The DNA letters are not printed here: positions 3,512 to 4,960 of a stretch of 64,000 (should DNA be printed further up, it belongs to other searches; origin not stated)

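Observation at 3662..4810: Tat-signal GH10 'xylanase' inside the EPS locus, with tatABC 36 kb downstream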

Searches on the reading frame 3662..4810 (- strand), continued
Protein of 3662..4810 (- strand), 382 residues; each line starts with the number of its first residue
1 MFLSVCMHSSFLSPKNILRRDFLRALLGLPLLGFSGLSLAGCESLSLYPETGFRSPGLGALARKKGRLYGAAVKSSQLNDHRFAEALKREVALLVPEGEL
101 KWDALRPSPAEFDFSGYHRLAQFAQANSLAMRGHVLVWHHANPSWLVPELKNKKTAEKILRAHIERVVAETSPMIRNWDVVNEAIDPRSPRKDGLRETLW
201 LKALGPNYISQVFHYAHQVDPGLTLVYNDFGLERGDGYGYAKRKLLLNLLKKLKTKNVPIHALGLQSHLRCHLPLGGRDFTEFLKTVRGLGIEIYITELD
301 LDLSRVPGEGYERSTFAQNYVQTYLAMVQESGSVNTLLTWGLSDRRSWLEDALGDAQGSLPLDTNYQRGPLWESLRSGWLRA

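Call 40: find_homologous_proteins(query=L077:9995-11077:+)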
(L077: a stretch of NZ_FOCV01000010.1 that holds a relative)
Query L077:9995-11077:+ (360 aa): 5103 proteins with E <= 0.001 among 8000 candidates; the best 120 are listed.
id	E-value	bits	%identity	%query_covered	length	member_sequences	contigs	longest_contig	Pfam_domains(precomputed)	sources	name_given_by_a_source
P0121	6.6e-234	793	96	100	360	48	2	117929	PF00331.27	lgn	-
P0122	1.8e-231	785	95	100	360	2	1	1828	PF00331.27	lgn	-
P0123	2.3e-223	759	93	100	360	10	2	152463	PF00331.27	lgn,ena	-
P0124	9.4e-219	744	91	100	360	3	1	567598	PF00331.27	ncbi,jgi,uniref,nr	ncbi:endo-1,4-beta-xylanase [Rhizobium sp. R693]|uniref:endo-1,4-beta-xylanase n=1 Tax=Rhizobium sp.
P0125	4.1e-213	725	88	100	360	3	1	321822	PF00331.27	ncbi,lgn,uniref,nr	ncbi:endo-1,4-beta-xylanase [Rhizobium mesoamericanum]|uniref:endo-1,4-beta-xylanase n=1 Tax=Rhizobi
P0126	5.3e-210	715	86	100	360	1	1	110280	PF00331.27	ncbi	-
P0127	3.0e-207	706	85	100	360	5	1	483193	PF00331.27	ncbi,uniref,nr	ncbi:endo-1,4-beta-xylanase [Rhizobium cauense]|uniref:endo-1,4-beta-xylanase n=1 Tax=Rhizobium caue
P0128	4.0e-205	699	84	100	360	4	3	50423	PF00331.27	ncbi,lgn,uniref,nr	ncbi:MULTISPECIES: endo-1,4-beta-xylanase [unclassified Rhizobium]|uniref:endo-1,4-beta-xylanase n=1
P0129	3.4e-203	692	84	100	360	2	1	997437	PF00331.27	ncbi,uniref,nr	ncbi:endo-1,4-beta-xylanase [Rhizobium grahamii]|uniref:Beta-xylanase n=1 Tax=Rhizobium grahamii Tax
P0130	9.0e-200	681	97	87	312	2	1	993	PF00331.27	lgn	-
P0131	2.2e-190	650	80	100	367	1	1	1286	PF00331.27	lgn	-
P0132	1.2e-174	599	73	99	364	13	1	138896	PF00331.27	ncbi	-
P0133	8.6e-173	592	74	99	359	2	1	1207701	PF00331.27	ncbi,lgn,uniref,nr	ncbi:endo-1,4-beta-xylanase [Rhizobium sp. 18065]|uniref:endo-1,4-beta-xylanase n=1 Tax=Rhizobium sp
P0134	5.8e-170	583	71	99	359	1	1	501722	PF00331.27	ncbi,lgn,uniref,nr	ncbi:endo-1,4-beta-xylanase [Rhizobium sp. ARZ01]|uniref:endo-1,4-beta-xylanase n=1 Tax=Rhizobium sp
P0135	5.7e-165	567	69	99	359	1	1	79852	PF00331.27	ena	-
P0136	4.1e-164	564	70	99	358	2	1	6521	PF00331.27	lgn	-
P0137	2.3e-157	542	67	100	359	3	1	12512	PF00331.27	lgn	-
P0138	1.5e-149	516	65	99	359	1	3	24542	PF00331.27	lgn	-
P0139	1.1e-147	510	68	90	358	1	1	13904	PF00331.27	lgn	-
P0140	4.8e-146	504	62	99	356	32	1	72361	PF00331.27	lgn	-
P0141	1.6e-145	503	62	100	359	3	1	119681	PF00331.27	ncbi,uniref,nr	ncbi:endo-1,4-beta-xylanase [Labrenzia sp. 011]|uniref:endo-1,4-beta-xylanase n=1 Tax=Labrenzia sp. 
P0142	4.6e-145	501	62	99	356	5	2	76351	PF00331.27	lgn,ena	-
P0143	5.5e-144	498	61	99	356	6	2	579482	PF00331.27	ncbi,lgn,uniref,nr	ncbi:MAG TPA: endo-1,4-beta-xylanase [Bosea sp. (in: a-proteobacteria)]|uniref:endo-1,4-beta-xylanas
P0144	1.7e-143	496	62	100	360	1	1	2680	PF00331.27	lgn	-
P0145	2.6e-143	495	62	100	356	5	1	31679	PF00331.27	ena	-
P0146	7.4e-143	494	62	99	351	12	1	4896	PF00331.27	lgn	-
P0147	7.5e-143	494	60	99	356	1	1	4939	PF00331.27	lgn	-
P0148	8.9e-143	494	63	99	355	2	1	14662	PF00331.27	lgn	-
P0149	9.3e-143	494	61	99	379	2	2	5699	PF00331.27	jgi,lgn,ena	-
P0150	1.4e-142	493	61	100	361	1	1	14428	PF00331.27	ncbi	-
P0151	3.2e-142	492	61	99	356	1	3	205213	PF00331.27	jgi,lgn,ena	-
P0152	4.4e-142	491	61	99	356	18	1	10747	PF00331.27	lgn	-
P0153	5.9e-142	491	60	100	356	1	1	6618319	PF00331.27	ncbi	ncbi:endo-1,4-beta-xylanase [Roseibium sp. M-1]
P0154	1.0e-140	487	62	99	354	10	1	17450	PF00331.27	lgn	-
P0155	1.1e-140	487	59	100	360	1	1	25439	PF00331.27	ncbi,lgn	ncbi:MAG: endo-1,4-beta-xylanase [Pseudomonadota bacterium]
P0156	1.5e-140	486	63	100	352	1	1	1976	PF00331.27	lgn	-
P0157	1.6e-140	486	60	100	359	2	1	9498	PF00331.27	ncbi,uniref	ncbi:endo-1,4-beta-xylanase [Roseibium sp.]|uniref:endo-1,4-beta-xylanase n=1 Tax=Roseibium sp. TaxI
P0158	4.1e-140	485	62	88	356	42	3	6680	PF00331.27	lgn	-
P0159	2.6e-139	482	65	89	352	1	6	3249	PF00331.27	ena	-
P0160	3.3e-139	482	60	99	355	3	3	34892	PF00331.27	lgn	-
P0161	6.6e-139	481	62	99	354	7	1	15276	PF00331.27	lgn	-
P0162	1.6e-138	480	65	89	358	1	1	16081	PF00331.27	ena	-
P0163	1.0e-137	477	61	99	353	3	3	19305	PF00331.27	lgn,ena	-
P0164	3.3e-137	475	60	99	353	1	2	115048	PF00331.27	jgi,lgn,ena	-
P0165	2.9e-136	472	60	99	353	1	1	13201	PF00331.27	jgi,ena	-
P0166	1.1e-135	470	60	96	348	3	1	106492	PF00331.27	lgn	-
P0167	1.7e-135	470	61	99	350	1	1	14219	PF00331.27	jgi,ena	-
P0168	3.7e-135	469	64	88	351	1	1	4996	PF00331.27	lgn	-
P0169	2.3e-134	466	60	100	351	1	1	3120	PF00331.27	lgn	-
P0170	7.4e-134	464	58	100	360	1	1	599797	PF00331.27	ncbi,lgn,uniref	ncbi:endo-1,4-beta-xylanase [Roseibium sp. SCP14]|uniref:endo-1,4-beta-xylanase n=1 Tax=Roseibium sp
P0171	1.3e-133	464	60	99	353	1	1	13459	PF00331.27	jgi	jgi:endo-1,4-beta-xylanase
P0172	1.4e-133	463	61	99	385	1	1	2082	PF00331.27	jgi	jgi:endo-1,4-beta-xylanase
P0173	1.5e-133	463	60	100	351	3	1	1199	PF00331.27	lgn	-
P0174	2.0e-133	463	65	88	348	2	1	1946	PF00331.27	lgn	-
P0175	3.9e-133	462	59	99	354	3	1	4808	PF00331.27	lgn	-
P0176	5.1e-133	462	60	99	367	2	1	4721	PF00331.27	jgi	jgi:endo-1,4-beta-xylanase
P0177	5.6e-133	461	61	99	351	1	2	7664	PF00331.27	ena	-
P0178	6.1e-133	461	59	99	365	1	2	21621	PF00331.27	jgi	jgi:endo-1,4-beta-xylanase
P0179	8.9e-133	461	60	100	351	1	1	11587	PF00331.27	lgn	-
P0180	2.9e-132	459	59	99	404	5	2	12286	PF00331.27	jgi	jgi:endo-1,4-beta-xylanase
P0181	2.9e-132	459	60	100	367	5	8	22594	PF00331.27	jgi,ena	jgi:endo-1,4-beta-xylanase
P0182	3.2e-132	459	59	99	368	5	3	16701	PF00331.27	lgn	-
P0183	4.8e-132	458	58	100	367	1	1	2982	PF00331.27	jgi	-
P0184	5.1e-132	458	58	100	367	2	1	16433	PF00331.27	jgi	jgi:endo-1,4-beta-xylanase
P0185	8.5e-132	457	58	99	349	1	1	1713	PF00331.27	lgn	-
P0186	9.2e-132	457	60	99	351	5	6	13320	PF00331.27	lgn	-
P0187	1.3e-131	457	63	88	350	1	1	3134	PF00331.27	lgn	-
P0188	1.6e-131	457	59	99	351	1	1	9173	PF00331.27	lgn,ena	-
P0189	1.6e-131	457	61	91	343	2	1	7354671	PF00331.27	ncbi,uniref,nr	ncbi:endo-1,4-beta-xylanase [Phreatobacter stygius]|uniref:endo-1,4-beta-xylanase n=1 Tax=Phreatobac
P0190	2.1e-131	456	59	99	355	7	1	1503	PF00331.27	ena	-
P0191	2.1e-131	456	55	99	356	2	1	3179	PF00331.27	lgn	-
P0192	3.7e-131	455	60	99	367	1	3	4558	PF00331.27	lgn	-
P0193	4.8e-131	455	59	99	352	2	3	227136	PF00331.27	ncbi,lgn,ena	-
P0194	4.8e-131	455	58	99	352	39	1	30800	PF00331.27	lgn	-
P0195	7.0e-131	454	59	98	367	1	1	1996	PF00331.27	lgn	-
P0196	1.1e-130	454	58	98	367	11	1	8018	PF00331.27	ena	-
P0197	1.2e-130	454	59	99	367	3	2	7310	PF00331.27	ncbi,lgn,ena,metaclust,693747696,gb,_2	metaclust:\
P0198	1.6e-130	453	56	99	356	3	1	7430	PF00331.27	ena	-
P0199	1.9e-130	453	58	99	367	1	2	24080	PF00331.27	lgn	-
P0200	2.0e-130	453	58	99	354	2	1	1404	PF00331.27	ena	-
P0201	2.4e-130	453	59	99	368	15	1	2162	PF00331.27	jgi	jgi:endo-1,4-beta-xylanase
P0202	2.4e-130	453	59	99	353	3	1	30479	PF00331.27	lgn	-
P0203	3.1e-130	452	58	98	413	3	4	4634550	PF00331.27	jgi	jgi:endo-1,4-beta-xylanase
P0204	3.4e-130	452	59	99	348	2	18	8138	PF00331.27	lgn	-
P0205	3.5e-130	452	63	89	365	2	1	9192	PF00331.27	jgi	jgi:endo-1,4-beta-xylanase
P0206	4.2e-130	452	61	88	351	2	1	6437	PF00331.27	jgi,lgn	jgi:endo-1,4-beta-xylanase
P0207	4.6e-130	452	58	100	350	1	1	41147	PF00331.27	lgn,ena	-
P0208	5.4e-130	452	58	99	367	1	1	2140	PF00331.27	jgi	-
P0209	6.3e-130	451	58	99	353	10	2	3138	PF00331.27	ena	-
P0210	6.9e-130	451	56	99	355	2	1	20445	PF00331.27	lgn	-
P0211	7.6e-130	451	59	98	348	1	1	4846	PF00331.27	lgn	-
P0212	9.3e-130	451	61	89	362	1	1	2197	PF00331.27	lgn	-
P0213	1.3e-129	450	58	99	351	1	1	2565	PF00331.27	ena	-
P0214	2.1e-129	450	57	99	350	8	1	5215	PF00331.27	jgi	jgi:endo-1,4-beta-xylanase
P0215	2.2e-129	450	62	89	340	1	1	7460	PF00331.27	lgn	-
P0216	3.2e-129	449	59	100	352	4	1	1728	PF00331.27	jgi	jgi:endo-1,4-beta-xylanase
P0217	3.2e-129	449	56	99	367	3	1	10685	PF00331.27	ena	-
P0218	7.6e-129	448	58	99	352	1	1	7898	PF00331.27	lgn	-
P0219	9.1e-129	448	61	88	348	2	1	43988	PF00331.27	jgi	jgi:endo-1,4-beta-xylanase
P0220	1.1e-128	447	62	88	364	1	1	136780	PF00331.27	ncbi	-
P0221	1.2e-128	447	60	99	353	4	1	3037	PF00331.27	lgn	-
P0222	1.7e-128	447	60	99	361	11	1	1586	PF00331.27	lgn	-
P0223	1.8e-128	447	58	99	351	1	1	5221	PF00331.27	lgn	-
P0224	2.2e-128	446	59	98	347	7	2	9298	PF00331.27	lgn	-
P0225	2.7e-128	446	58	99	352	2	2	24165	PF00331.27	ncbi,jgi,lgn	-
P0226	3.5e-128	446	57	99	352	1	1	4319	PF00331.27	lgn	-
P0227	4.2e-128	445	57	100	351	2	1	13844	PF00331.27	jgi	jgi:endo-1,4-beta-xylanase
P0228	8.0e-128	444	55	98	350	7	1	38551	PF00331.27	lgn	-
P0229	1.2e-127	444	60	88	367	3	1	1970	PF00331.27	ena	-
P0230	1.3e-127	444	57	99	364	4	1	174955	PF00331.27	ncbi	-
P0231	1.6e-127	443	61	89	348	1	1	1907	PF00331.27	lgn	-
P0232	2.4e-127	443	57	99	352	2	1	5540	PF00331.27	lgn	-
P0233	3.2e-127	442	57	99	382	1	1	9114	PF00331.27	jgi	jgi:endo-1,4-beta-xylanase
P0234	3.4e-127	442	57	99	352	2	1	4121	PF00331.27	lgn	-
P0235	3.8e-127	442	57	99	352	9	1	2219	PF00331.27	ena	-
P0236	6.7e-127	441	59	99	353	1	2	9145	PF00331.27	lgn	-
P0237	9.8e-127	441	61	89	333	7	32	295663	PF00331.27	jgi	jgi:endo-1,4-beta-xylanase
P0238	1.0e-126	441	61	88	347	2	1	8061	PF00331.27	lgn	-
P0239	1.1e-126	441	60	90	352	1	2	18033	PF00331.27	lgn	-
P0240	1.1e-126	441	57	99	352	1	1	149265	PF00331.27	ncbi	-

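Call 48: find_encoding_contigs(protein=P0038, flank=10000, max_places=1)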
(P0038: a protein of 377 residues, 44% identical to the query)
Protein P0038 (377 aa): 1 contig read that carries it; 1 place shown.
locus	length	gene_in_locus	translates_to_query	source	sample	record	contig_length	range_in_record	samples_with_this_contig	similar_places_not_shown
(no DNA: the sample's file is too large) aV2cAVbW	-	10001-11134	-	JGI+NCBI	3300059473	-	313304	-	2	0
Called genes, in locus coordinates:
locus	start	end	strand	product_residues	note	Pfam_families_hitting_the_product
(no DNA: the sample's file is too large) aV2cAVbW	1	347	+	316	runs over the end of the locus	PF00990:GGDEF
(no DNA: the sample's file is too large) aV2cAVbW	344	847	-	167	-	PF22769:DCD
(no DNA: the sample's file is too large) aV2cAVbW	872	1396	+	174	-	PF22769:DCD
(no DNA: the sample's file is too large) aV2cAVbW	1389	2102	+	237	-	PF00149:Metallophos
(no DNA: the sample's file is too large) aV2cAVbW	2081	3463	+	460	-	PF04932:Wzy_C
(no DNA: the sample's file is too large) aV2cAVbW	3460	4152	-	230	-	-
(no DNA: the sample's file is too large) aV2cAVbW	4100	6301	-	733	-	PF02706:Wzz, PF00448:SRP54 (faint), PF13807:GNVR, PF01656:CbiA, PF09140:MipZ, PF10609:ParA, PF13614:AAA_31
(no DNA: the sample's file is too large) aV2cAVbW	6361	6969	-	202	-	PF02563:Poly_export, PF10531:SLBB, PF22461:SLBB_2 (weak)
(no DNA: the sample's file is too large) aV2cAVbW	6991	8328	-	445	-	PF10082:BBP2_2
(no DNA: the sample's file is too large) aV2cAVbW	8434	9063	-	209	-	-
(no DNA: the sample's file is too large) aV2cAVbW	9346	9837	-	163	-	PF20352:DUF6647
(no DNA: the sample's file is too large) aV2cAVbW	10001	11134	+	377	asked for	PF00331:Glyco_hydro_10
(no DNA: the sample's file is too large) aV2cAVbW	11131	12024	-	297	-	PF14305:ATPgrasp_TupA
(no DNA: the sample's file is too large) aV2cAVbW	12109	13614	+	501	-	-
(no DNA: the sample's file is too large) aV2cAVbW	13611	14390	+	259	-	PF03808:Glyco_tran_WecG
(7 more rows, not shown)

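Call 49: find_encoding_contigs(protein=P0153, flank=10000, max_places=1)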
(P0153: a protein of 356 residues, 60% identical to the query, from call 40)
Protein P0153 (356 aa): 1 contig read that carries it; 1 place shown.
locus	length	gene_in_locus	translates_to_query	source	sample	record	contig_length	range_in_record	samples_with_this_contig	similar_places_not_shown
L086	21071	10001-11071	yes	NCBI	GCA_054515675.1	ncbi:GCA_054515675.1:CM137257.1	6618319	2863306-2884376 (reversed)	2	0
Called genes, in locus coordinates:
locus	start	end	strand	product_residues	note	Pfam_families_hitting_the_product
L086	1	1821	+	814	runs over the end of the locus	PF22666:Glyco_hydro_2_N2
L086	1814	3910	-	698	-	PF02706:Wzz, PF13807:GNVR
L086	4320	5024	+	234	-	PF03808:Glyco_tran_WecG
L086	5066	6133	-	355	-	PF00534:Glycos_transf_1 (weak), PF13692:Glyco_trans_1_4 (weak)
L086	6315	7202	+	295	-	PF20102:DUF6492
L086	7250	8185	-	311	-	PF00535:Glycos_transf_2, PF13641:Glyco_tranf_2_3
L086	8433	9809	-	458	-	PF04932:Wzy_C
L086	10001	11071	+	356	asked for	PF00331:Glyco_hydro_10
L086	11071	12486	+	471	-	PF01943:Polysacc_synt, PF13440:Polysacc_synt_3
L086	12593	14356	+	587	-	PF00561:Abhydrolase_1 (faint), PF12146:Hydrolase_4, PF12697:Abhydrolase_6 (weak), PF12146:Hydrolase_4 (weak)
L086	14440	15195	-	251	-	PF02571:CbiJ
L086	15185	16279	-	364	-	PF01888:CbiD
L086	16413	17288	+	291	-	PF00590:TP_methylase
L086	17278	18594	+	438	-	PF01656:CbiA, PF13500:AAA_26, PF07685:GATase_3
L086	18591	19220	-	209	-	PF13489:Methyltransf_23 (weak), PF13847:Methyltransf_31, PF08241:Methyltransf_11, PF08242:Methyltransf_12, PF13649:Methyltransf_25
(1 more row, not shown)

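Call 50: find_encoding_contigs(protein=P0051, flank=10000, max_places=1)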
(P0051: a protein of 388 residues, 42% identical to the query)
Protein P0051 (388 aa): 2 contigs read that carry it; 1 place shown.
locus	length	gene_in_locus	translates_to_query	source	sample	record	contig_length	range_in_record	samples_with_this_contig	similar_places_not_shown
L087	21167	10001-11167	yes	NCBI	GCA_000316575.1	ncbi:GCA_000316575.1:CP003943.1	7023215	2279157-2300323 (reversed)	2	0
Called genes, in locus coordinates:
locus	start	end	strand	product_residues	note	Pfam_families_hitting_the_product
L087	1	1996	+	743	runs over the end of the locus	PF13807:GNVR, PF01656:CbiA (weak), PF10609:ParA, PF13614:AAA_31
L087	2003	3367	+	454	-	PF01943:Polysacc_synt, PF03023:MurJ (weak), PF13440:Polysacc_synt_3, PF01554:MatE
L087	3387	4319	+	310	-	-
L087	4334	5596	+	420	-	PF13439:Glyco_transf_4, PF20706:GT4-conflict, PF00534:Glycos_transf_1, PF13692:Glyco_trans_1_4, PF13524:Glyco_trans_1_2 (weak)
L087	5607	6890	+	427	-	PF04932:Wzy_C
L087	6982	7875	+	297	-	PF00535:Glycos_transf_2, PF13641:Glyco_tranf_2_3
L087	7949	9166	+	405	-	PF13439:Glyco_transf_4 (weak), PF13692:Glyco_trans_1_4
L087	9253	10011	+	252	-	PF03808:Glyco_tran_WecG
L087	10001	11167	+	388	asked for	PF00331:Glyco_hydro_10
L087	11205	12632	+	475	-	PF13727:CoA_binding_3 (weak), PF02397:Bac_transf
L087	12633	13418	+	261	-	PF02585:PIG-L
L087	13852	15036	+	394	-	PF04577:Glyco_transf_61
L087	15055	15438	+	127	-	-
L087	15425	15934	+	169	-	PF01066:CDP-OH_P_transf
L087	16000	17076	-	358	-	PF01073:3Beta_HSD, PF01370:Epimerase, PF02719:Polysacc_synt_2, PF04321:RmlD_sub_bind, PF05368:NmrA (weak), PF13460:NAD_binding_10, PF16363:GDP_Man_Dehyd, PF07993:NAD_binding_4 (weak)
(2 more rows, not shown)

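Call 56: search_protein_families(library=pfam, proteins=[L014:78-1490:+, L014:1115-2842:+, L014:2839-3744:+, L014:3462-4550:+, L014:4543-5811:+, L014:5460-7169:+, L014:6941-8098:+, L014:8095-9036:+, L014:9033-10007:+, L014:11011-12213:+], max_evalue=0.0001)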
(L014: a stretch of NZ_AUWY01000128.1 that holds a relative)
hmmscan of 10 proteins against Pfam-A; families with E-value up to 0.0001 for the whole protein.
L014:78-1490:+ (470 aa): 6 families
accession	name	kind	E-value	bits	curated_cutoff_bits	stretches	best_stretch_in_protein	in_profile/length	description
PF13401.12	AAA_22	-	1.9e-12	48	27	1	118-248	4-124/130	AAA domain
PF20703.3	nSTAND1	-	7.9e-12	45.9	27.1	1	98-309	13-223/379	Novel STAND NTPase 1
PF13191.12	AAA_16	-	8.2e-08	33.4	32.6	1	101-242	2-166/167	AAA ATPase domain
PF00004.35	AAA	-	2.1e-07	31.9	21.2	1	123-259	2-119/131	ATPase family associated with various cellular activities (AAA)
PF01637.24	ATPase_2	-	1.3e-06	28.9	33.2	1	104-235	4-141/225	ATPase domain predominantly from Archaea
PF05621.17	TniB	-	1.9e-05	24.6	22.4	1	106-249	21-164/189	Bacterial TniB protein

L014:1115-2842:+ (575 aa): 1 family
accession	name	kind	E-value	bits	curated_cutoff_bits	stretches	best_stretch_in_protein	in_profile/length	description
PF13807.11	GNVR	-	4.7e-10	39.7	27.7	1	455-532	2-79/82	G-rich domain on putative tyrosine kinase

L014:2839-3744:+ (301 aa): 1 family
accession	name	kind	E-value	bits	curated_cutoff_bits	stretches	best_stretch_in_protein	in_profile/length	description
PF10609.15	ParA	-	4.6e-05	23.4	27.1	1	146-233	18-99/246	NUBPL iron-transfer P-loop NTPase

L014:3462-4550:+ (362 aa): 1 family
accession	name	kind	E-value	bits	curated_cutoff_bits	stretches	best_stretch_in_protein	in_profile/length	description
PF03808.19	Glyco_tran_WecG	-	3.9e-49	167.1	27.4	1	177-345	1-168/168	Glycosyl transferase WecG/TagA/CpsF family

L014:4543-5811:+ (422 aa): 0 families

L014:5460-7169:+ (569 aa): 1 family
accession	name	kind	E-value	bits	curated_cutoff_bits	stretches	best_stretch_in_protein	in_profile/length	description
PF04932.20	Wzy_C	-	9.1e-20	71.4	31.7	1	339-485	2-149/149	O-Antigen ligase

L014:6941-8098:+ (385 aa): 2 families
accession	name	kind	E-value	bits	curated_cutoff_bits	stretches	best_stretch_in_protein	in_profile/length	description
PF00535.33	Glycos_transf_2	-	7.7e-16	58.9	23.3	1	82-249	2-166/168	Glycosyl transferase family 2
PF13641.12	Glyco_tranf_2_3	-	9.9e-12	45.8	27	1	80-295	3-216/230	Glycosyltransferase like family 2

L014:8095-9036:+ (313 aa): 3 families
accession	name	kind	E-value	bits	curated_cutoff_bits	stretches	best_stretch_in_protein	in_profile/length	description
PF00535.33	Glycos_transf_2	-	8.9e-35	120.5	23.3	1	8-134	1-130/168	Glycosyl transferase family 2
PF10111.15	Glyco_tranf_2_2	-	8.9e-14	52.1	27.3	1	8-104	1-103/276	Glycosyltransferase like family 2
PF13641.12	Glyco_tranf_2_3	-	9.3e-13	49.1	27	1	4-202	1-209/230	Glycosyltransferase like family 2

L014:9033-10007:+ (324 aa): 3 families
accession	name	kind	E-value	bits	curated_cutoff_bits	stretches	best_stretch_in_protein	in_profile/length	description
PF00535.33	Glycos_transf_2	-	9.5e-33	113.9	23.3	1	21-151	1-137/168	Glycosyl transferase family 2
PF10111.15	Glyco_tranf_2_2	-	6e-10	39.5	27.3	1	21-121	1-107/276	Glycosyltransferase like family 2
PF13641.12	Glyco_tranf_2_3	-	9.8e-10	39.3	27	1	20-136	3-127/230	Glycosyltransferase like family 2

L014:11011-12213:+ (400 aa): 1 family
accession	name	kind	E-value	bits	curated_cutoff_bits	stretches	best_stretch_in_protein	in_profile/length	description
PF01757.29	Acyl_transf_3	-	9.4e-23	81.2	31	1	44-366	2-324/326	Acyltransferase domain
